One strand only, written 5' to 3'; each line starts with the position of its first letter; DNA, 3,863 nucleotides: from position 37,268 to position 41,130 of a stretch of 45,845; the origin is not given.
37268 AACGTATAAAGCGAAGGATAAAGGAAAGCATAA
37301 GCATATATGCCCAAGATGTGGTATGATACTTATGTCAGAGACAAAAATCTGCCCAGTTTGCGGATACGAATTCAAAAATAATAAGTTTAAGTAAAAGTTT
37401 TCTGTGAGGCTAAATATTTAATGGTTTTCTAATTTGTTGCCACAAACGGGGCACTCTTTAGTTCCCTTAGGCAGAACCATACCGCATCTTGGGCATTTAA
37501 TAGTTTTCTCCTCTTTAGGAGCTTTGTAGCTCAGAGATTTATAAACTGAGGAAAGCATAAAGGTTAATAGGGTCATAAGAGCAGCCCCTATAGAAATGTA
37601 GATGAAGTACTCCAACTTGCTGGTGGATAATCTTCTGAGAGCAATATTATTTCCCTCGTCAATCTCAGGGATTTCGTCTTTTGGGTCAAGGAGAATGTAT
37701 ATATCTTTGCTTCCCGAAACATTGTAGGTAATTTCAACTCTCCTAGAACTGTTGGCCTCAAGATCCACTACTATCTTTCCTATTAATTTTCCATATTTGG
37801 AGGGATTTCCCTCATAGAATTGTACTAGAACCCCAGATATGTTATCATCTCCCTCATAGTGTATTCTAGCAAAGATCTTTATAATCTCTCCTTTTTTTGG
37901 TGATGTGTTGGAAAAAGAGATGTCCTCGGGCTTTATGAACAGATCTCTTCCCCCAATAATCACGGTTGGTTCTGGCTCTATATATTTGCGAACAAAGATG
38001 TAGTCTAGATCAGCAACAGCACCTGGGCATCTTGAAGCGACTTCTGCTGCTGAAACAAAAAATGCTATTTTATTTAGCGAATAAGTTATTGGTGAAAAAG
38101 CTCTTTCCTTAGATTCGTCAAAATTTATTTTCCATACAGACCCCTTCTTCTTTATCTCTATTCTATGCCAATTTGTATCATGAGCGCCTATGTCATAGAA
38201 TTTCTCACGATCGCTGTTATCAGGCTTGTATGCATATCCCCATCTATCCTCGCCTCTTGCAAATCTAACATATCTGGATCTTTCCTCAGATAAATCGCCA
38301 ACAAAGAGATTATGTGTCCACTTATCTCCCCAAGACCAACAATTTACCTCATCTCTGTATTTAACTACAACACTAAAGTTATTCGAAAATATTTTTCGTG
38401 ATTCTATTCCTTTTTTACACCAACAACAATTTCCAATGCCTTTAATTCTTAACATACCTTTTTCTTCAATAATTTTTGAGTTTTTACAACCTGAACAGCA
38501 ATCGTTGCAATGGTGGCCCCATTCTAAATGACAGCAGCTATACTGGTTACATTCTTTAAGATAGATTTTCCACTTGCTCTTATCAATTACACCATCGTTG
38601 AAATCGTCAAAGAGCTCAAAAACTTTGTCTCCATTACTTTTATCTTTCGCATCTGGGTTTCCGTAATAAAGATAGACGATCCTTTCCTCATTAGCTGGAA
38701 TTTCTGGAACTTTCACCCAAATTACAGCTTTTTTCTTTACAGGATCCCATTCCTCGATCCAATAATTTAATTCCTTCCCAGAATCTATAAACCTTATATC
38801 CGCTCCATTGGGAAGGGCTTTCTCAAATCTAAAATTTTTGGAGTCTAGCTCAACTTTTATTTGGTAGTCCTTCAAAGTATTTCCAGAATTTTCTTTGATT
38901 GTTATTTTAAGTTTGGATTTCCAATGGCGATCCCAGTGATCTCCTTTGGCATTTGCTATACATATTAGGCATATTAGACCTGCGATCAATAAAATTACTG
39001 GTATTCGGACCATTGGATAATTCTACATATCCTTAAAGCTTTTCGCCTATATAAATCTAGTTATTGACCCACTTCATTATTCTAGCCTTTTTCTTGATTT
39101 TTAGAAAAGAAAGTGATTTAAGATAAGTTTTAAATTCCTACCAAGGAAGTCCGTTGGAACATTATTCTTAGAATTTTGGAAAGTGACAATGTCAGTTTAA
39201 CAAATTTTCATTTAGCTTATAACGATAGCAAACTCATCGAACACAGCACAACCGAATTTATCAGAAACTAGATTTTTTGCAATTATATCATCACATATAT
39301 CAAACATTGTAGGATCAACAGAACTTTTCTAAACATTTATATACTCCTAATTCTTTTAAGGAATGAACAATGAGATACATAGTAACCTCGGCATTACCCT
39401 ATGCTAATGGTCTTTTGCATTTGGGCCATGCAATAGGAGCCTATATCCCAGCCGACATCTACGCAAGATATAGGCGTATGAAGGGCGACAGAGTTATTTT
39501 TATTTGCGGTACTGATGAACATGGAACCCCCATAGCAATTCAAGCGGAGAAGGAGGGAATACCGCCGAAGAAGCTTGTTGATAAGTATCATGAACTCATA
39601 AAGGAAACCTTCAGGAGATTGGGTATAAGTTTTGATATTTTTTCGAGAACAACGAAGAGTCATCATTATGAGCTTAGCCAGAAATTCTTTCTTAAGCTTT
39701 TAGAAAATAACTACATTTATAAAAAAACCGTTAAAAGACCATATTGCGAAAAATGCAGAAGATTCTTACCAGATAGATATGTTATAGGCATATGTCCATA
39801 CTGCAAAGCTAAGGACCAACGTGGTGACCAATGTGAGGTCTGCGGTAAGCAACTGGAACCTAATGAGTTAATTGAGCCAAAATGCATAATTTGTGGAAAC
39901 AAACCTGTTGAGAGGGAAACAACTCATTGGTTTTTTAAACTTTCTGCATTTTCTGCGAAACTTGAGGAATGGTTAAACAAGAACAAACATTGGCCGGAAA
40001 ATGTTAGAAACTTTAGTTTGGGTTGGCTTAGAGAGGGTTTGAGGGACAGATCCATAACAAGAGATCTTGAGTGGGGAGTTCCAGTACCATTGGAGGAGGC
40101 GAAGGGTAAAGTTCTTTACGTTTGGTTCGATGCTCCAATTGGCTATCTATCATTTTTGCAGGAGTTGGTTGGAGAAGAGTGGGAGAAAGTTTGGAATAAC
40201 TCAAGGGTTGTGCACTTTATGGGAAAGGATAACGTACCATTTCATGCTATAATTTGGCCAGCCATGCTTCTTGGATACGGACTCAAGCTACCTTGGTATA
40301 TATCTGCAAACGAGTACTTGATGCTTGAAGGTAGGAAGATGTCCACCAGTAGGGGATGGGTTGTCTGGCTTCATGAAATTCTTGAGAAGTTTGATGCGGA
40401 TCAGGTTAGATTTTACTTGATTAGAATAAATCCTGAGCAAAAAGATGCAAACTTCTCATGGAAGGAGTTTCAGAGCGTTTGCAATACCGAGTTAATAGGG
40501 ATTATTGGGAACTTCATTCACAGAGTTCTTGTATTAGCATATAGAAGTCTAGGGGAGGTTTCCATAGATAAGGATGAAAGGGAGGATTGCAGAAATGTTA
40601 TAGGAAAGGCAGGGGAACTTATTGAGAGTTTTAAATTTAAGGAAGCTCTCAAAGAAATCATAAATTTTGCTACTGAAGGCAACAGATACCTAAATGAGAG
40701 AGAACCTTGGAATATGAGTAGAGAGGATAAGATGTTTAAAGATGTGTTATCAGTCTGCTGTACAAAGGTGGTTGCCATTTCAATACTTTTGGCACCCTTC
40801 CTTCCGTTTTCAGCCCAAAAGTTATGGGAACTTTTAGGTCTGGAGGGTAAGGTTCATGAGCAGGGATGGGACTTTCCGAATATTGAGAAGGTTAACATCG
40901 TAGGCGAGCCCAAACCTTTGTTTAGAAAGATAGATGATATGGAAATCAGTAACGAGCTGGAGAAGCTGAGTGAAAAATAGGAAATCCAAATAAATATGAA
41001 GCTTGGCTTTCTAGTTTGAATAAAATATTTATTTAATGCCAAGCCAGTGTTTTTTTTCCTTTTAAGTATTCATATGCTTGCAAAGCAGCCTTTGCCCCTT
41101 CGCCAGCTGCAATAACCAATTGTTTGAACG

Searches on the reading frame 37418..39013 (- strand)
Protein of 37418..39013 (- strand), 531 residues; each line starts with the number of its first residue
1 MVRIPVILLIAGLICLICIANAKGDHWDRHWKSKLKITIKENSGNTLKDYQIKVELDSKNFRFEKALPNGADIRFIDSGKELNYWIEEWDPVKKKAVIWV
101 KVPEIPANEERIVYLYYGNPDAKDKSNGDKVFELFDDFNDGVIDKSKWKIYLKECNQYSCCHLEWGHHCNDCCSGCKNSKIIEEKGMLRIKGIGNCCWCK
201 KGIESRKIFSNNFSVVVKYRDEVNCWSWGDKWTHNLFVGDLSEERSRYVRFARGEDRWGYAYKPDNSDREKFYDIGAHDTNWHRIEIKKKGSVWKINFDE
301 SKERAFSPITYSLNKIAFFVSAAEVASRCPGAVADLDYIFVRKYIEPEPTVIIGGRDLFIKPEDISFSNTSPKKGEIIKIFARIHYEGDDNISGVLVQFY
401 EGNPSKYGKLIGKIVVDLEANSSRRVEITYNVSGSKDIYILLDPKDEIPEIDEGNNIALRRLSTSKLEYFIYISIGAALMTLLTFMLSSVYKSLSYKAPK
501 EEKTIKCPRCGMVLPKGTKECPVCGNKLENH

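Call 48: search_protein_families(library=pfam, proteins=[window:37418-39013:-], max_evalue=0.00001)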
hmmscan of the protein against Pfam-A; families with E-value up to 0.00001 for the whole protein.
window:37418-39013:- (531 aa): 1 family
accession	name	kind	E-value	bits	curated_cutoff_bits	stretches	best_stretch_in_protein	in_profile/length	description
PF10102.14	DUF2341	-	9.6e-31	106.5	23.4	1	69-150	1-83/84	Domain of unknown function (DUF2341)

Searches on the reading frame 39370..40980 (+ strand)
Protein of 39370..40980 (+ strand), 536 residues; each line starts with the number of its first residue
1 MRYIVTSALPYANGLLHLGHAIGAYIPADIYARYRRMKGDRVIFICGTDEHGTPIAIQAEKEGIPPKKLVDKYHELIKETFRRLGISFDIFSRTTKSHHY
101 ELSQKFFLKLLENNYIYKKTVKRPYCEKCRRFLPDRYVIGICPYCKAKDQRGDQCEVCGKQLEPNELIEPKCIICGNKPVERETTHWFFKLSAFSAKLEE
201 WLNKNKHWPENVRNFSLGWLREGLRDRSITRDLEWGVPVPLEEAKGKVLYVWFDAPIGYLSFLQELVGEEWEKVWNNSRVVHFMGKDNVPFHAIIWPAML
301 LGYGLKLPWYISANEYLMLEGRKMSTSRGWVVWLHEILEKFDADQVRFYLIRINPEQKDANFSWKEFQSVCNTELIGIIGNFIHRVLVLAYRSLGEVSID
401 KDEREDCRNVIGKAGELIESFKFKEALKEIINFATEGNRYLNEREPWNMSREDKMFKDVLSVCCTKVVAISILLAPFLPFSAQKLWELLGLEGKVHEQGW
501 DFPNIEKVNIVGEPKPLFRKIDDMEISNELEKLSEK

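Call 48: search_protein_families(library=pfam, proteins=[window:39370-40980:+], max_evalue=0.00001)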
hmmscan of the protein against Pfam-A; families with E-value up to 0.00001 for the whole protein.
window:39370-40980:+ (536 aa): 5 families
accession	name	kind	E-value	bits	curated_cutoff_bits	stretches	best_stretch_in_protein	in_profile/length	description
PF09334.17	tRNA-synt_1g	-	3.4e-167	556.6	20.1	1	3-387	1-391/391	tRNA synthetases class I (M)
PF00133.28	tRNA-synt_1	-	1.5e-28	100.2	22.7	1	3-241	25-245/414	tRNA synthetases class I (I, L, M and V)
PF08264.19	Anticodon_1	-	4.3e-12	46.6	25.1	1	407-506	8-109/148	Anticodon-binding domain of tRNA ligase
PF01406.26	tRNA-synt_1e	-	1.3e-10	41.6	27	0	310-354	240-284/301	tRNA synthetases class I (C) catalytic domain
PF19303.5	Anticodon_3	-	1.1e-07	32.2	23.5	1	406-530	17-144/152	Anticodon binding domain of methionyl tRNA ligase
